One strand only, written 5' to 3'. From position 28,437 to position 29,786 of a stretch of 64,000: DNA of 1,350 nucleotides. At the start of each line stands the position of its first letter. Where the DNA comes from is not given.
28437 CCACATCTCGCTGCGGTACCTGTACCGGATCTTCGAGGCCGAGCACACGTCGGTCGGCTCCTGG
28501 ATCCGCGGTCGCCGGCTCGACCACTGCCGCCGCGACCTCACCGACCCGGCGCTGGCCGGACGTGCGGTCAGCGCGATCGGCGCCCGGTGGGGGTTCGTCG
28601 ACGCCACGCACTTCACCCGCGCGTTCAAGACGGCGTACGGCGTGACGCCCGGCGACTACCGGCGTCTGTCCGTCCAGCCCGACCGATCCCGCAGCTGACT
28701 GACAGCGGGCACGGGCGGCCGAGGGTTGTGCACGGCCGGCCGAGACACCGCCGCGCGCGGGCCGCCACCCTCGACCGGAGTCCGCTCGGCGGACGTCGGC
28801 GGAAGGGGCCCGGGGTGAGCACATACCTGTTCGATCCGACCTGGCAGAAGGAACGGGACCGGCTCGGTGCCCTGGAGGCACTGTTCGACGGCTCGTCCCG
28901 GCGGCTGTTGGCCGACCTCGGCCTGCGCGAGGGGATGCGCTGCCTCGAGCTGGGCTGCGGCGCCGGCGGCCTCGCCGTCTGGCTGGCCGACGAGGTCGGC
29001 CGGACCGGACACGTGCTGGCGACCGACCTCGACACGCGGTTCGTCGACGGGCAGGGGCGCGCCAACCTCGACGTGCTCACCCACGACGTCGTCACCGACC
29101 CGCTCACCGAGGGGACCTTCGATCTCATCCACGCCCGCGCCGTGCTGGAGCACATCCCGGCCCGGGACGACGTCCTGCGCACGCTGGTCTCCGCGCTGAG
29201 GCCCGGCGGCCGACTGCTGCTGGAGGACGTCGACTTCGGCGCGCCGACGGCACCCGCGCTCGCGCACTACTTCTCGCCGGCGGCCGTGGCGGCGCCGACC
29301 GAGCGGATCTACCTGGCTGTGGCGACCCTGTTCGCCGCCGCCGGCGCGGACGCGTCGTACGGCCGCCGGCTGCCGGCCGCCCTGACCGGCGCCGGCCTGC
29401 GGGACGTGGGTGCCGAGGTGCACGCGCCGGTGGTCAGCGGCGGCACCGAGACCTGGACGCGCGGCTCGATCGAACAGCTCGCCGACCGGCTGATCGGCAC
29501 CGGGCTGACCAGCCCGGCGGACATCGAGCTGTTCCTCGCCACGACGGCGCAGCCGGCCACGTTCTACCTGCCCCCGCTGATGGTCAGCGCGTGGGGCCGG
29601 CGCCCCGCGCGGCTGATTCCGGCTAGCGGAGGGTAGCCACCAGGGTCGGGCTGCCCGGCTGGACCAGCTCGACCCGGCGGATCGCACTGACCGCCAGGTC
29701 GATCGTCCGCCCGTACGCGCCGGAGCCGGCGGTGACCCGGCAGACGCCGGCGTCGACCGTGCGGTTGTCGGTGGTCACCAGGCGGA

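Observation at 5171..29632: A CTAG-centred 16-bp palindrome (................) recurs seven times, clustered at signalling-gene promoters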

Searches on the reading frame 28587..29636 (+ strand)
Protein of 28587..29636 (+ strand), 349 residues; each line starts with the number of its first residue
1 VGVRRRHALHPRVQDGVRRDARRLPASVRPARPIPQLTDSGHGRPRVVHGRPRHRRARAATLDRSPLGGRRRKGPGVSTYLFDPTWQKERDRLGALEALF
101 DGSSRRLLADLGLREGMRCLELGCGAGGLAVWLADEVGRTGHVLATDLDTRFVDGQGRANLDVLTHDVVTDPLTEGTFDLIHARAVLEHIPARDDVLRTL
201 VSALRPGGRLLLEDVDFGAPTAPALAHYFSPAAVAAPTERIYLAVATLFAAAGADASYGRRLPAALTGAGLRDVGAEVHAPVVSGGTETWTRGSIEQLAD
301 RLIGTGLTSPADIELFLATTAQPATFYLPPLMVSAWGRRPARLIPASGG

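Call 43: search_protein_families(library=pfam, proteins=[window:28587-29636:+], max_evalue=0.001)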
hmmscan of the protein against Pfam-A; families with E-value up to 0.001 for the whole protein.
window:28587-29636:+ (349 aa): 8 families
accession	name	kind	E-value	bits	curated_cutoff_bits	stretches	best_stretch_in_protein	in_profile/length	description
PF13489.12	Methyltransf_23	-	1.1e-15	58.2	27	1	106-217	11-123/164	Methyltransferase domain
PF08242.18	Methyltransf_12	-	3.4e-14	53.8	30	1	120-210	1-98/98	Methyltransferase domain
PF08241.18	Methyltransf_11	-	1.7e-13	51.4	21.2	1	120-211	1-94/95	Methyltransferase domain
PF13649.12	Methyltransf_25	-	8.9e-13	49.2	27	1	120-208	2-97/97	Methyltransferase domain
PF13847.12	Methyltransf_31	-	2.8e-12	47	27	1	114-216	2-113/145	Methyltransferase domain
PF01209.24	Ubie_methyltran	-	2e-07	31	20.1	1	112-226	44-163/233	ubiE/COQ5 methyltransferase family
PF01135.25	PCMT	-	1.8e-05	25.1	20.3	1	111-212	69-171/210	Protein-L-isoaspartate(D-aspartate) O-methyltransferase (PCMT)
PF05175.20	MTS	-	0.00047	20.3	23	1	100-154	16-69/170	Methyltransferase small domain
